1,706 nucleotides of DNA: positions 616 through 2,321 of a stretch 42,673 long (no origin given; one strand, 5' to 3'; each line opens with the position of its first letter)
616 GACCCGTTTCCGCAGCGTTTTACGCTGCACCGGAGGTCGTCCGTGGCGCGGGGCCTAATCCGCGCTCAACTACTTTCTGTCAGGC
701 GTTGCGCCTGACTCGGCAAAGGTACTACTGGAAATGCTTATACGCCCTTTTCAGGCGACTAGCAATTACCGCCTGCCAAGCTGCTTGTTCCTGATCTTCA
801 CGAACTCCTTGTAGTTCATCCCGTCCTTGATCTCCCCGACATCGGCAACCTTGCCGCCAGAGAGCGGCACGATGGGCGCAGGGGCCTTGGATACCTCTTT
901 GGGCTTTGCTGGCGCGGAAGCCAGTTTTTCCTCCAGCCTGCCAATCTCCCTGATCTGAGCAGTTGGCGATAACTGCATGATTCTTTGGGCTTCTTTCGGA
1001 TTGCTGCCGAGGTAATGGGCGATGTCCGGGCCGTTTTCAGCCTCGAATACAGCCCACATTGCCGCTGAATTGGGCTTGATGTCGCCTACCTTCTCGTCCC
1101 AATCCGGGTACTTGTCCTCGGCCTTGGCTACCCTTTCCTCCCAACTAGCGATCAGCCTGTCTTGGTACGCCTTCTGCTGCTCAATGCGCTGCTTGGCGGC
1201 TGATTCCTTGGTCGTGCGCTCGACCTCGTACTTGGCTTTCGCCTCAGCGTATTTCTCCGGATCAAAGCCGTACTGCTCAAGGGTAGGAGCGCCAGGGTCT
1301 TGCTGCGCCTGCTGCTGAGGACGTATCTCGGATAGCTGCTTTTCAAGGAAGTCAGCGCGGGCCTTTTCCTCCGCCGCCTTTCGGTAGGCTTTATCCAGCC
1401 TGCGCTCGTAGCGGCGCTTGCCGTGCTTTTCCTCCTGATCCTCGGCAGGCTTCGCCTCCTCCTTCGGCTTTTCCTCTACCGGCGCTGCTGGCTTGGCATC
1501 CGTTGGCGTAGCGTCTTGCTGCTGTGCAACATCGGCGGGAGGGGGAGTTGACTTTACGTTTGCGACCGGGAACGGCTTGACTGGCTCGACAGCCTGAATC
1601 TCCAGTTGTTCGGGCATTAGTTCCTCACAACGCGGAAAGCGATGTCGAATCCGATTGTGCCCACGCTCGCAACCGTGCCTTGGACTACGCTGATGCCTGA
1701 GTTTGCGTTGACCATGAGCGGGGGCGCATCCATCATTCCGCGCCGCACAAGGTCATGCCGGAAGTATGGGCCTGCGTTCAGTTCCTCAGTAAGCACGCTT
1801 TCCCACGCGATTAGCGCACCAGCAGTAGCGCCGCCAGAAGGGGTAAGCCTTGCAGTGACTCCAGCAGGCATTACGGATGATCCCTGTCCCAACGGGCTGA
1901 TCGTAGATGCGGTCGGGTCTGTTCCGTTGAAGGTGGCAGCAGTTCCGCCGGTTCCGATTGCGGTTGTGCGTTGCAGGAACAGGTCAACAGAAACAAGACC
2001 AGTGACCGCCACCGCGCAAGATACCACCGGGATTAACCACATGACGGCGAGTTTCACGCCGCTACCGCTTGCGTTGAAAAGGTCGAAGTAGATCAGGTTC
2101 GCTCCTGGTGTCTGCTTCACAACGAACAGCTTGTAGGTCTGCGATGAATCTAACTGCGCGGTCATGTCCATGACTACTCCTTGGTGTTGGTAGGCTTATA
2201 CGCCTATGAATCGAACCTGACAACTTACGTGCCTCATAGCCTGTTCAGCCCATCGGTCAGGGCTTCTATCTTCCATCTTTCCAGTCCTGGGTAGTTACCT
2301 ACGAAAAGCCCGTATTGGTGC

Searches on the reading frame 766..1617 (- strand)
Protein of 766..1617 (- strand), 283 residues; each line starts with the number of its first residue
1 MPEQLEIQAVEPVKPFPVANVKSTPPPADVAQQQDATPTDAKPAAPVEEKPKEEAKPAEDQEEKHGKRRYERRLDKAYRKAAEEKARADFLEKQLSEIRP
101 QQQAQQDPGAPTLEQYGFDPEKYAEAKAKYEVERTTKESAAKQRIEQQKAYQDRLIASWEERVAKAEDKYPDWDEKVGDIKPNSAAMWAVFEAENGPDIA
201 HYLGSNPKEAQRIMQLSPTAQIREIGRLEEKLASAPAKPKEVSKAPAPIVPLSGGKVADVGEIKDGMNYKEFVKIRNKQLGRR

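Call 3: search_protein_families(library=pfam, proteins=[window:766-1617:-], max_evalue=0.01)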
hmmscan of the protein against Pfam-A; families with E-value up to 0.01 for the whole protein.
window:766-1617:- (283 aa): 0 families

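Call 11: search_protein_families(library=phrogs, proteins=[window:766-1617:-], max_evalue=0.001)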
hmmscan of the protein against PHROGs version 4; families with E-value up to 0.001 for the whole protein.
window:766-1617:- (283 aa): 2 families
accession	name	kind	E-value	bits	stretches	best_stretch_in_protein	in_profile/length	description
phrog_8865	-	head and packaging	5.7e-41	142.1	1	30-259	35-272/297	head scaffolding protein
phrog_648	-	head and packaging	9.3e-18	65.8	1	32-264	22-265/286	head scaffolding protein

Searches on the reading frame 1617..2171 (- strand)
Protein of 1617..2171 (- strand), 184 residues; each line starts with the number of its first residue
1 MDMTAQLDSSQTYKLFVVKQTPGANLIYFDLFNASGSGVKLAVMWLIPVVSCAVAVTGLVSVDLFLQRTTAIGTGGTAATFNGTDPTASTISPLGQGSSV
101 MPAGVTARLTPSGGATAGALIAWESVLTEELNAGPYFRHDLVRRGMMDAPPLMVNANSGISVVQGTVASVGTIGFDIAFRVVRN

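Call 3: search_protein_families(library=pfam, proteins=[window:1617-2171:-], max_evalue=0.01)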
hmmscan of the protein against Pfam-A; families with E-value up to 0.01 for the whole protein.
window:1617-2171:- (184 aa): 0 families

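Call 11: search_protein_families(library=phrogs, proteins=[window:1617-2171:-], max_evalue=0.001)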
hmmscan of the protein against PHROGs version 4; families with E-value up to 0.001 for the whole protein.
window:1617-2171:- (184 aa): 0 families
